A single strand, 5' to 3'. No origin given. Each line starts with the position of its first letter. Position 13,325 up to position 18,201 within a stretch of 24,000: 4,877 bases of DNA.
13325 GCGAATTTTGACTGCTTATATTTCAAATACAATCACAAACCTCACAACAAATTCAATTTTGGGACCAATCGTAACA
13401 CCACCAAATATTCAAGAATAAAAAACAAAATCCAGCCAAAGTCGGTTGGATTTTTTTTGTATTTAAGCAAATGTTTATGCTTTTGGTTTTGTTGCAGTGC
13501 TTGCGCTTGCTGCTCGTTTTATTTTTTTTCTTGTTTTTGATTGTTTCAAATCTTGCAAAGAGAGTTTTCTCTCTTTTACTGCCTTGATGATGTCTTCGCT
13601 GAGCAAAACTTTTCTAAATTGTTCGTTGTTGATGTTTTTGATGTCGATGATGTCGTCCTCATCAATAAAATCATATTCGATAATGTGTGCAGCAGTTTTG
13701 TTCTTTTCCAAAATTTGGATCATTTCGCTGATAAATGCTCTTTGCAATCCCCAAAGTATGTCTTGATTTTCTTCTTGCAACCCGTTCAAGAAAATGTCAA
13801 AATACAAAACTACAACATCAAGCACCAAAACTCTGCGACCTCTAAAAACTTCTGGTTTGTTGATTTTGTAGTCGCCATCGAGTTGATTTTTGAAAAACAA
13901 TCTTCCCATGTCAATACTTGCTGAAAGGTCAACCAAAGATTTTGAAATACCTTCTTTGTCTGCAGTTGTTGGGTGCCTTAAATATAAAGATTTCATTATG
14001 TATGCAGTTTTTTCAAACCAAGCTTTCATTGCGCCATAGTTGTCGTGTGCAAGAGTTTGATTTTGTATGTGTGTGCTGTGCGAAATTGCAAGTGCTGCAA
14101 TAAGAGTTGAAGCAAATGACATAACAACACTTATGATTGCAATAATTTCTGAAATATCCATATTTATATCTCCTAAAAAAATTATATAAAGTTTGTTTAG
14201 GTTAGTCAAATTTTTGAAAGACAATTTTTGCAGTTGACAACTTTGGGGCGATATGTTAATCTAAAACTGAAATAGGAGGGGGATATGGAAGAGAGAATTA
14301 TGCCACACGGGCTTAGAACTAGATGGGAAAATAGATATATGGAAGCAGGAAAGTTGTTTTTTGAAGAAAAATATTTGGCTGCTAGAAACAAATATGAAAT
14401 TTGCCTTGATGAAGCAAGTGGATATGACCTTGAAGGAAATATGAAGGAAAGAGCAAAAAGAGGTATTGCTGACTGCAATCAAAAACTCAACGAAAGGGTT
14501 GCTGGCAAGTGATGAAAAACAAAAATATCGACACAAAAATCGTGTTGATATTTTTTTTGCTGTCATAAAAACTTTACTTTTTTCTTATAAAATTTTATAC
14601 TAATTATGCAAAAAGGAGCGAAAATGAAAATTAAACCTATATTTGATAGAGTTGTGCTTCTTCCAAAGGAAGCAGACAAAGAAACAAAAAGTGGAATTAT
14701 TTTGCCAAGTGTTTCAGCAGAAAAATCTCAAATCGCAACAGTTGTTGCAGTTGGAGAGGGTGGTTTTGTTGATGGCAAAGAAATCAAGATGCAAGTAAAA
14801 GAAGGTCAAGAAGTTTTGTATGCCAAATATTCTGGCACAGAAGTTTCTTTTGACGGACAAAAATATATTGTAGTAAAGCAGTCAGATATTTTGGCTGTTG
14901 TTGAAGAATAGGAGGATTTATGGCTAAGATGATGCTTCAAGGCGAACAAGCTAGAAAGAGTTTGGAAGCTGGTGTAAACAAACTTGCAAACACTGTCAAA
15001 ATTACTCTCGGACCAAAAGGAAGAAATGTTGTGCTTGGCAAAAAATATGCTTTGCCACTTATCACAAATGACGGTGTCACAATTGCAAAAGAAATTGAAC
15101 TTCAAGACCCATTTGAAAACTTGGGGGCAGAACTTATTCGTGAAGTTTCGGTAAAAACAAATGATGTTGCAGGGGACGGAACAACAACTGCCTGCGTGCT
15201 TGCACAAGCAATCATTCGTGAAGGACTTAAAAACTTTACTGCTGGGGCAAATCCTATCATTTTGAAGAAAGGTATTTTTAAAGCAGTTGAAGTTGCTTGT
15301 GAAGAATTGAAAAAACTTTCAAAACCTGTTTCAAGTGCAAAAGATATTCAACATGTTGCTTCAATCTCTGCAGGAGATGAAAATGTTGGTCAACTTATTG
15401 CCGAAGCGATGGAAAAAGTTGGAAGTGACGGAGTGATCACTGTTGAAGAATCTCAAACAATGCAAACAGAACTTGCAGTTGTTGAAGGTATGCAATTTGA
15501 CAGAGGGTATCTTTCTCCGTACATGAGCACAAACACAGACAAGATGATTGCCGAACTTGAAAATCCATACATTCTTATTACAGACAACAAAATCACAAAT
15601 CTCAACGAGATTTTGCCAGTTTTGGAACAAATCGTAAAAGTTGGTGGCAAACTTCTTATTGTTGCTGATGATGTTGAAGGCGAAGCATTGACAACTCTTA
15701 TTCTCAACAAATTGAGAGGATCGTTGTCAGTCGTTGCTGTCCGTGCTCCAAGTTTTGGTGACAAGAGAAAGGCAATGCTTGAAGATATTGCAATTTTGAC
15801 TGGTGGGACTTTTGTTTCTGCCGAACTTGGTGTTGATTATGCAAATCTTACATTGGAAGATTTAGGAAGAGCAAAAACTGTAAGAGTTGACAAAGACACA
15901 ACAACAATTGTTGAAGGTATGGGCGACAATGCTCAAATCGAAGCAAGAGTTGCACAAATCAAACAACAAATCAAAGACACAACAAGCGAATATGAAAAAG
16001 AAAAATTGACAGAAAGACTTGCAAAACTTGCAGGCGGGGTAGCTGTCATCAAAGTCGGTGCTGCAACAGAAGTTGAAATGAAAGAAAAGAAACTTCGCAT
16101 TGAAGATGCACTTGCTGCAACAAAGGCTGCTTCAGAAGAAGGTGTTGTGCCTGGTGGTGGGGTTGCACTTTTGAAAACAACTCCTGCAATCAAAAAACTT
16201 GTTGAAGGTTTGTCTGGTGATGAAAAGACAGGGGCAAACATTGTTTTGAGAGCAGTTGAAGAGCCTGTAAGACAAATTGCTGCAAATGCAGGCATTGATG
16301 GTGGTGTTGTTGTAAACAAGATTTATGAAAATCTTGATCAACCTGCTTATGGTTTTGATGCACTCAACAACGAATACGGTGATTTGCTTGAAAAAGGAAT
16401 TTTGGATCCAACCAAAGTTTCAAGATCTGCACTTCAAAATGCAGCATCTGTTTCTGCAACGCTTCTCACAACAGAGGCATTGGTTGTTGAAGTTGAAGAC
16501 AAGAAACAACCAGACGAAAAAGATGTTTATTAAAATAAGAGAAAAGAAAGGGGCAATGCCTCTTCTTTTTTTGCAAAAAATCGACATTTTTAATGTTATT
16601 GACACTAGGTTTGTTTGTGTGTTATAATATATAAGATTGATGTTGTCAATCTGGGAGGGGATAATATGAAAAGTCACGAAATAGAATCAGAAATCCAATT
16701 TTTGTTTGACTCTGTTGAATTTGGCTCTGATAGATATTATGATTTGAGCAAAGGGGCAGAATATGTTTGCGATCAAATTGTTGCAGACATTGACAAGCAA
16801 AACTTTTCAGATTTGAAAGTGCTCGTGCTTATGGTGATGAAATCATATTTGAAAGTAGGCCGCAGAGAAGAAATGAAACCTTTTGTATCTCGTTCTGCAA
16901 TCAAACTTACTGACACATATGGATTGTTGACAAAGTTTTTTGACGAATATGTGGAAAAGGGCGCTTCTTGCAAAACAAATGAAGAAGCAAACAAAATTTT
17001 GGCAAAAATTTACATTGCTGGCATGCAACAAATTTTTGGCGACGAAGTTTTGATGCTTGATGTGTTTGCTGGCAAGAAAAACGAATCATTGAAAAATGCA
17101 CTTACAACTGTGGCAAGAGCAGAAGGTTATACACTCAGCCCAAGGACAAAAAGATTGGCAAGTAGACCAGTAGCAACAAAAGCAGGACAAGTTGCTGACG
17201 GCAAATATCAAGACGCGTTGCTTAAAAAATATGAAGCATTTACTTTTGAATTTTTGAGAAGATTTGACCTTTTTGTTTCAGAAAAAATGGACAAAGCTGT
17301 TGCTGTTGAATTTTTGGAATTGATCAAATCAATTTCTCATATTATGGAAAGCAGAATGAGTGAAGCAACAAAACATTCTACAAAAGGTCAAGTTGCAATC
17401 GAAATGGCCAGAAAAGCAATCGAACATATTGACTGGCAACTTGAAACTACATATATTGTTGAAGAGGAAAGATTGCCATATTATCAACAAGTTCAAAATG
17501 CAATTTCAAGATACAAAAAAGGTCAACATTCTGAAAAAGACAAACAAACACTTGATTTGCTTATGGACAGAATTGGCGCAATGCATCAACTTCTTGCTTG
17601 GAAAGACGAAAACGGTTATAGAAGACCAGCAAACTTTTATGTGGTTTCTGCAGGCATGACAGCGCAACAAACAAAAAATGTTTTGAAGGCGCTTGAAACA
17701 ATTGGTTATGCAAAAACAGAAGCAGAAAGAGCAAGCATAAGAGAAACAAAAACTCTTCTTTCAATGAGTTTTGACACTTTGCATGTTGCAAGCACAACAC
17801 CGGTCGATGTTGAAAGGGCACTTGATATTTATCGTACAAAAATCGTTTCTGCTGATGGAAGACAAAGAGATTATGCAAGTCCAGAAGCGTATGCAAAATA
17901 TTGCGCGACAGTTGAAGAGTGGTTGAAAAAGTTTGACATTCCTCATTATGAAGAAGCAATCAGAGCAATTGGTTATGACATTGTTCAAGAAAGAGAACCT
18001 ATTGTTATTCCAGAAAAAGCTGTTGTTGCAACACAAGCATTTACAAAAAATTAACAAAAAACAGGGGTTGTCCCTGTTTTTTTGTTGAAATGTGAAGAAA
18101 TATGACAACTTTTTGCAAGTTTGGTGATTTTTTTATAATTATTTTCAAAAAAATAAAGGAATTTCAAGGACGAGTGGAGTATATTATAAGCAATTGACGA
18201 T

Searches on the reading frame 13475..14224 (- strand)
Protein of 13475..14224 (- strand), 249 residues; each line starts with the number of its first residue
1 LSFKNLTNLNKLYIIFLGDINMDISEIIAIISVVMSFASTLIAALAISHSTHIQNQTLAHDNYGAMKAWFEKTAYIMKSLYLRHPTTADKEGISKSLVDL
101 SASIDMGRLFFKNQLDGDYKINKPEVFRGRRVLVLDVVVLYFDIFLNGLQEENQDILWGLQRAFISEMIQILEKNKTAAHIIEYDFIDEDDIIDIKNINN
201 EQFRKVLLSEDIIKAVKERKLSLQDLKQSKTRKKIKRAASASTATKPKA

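Call 7: search_protein_families(library=pfam, proteins=[window:13475-14224:-])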
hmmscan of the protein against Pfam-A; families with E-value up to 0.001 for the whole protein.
window:13475-14224:- (249 aa): 0 families

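Call 28: search_protein_families(library=padloc, proteins=[window:13475-14224:-], max_evalue=10)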
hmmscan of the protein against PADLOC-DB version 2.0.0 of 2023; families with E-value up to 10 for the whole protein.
window:13475-14224:- (249 aa): 1 family
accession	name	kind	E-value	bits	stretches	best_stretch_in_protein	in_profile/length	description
PDLC02368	PycC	-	0.006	14.2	1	151-181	61-91/234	-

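Call 63: search_protein_families(library=pfam, proteins=[window:13475-14155:-], max_evalue=0.1)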
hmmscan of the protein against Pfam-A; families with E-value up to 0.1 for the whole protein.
window:13475-14155:- (226 aa): 0 families

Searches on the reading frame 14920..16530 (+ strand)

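Call 7: search_protein_families(library=pfam, proteins=[window:14920-16530:+])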
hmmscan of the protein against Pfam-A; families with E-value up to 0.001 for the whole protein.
window:14920-16530:+ (537 aa): 1 family
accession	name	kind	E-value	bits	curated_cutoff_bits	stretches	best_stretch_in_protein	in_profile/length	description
PF00118.29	Cpn60_TCP1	-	1.9e-79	268.1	34.3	1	22-524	1-488/490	TCP-1/cpn60 chaperonin family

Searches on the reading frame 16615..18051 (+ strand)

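Call 7: search_protein_families(library=pfam, proteins=[window:16615-18051:+])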
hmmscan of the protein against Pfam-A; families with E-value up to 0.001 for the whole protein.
window:16615-18051:+ (479 aa): 0 families

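Call 28: search_protein_families(library=padloc, proteins=[window:16615-18051:+], max_evalue=10)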
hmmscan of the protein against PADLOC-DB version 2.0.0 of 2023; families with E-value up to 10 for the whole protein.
window:16615-18051:+ (479 aa): 0 families

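Call 63: search_protein_families(library=pfam, proteins=[window:16666-18051:+], max_evalue=0.1)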
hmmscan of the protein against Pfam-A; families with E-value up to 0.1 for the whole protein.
window:16666-18051:+ (462 aa): 1 family
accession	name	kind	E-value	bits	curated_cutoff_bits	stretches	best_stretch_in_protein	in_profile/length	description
PF20275.3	CTD10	-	0.091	13.8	28.1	0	374-433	10-72/134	C-terminal domain 10 of the ABC-three component (ABC-3C) systems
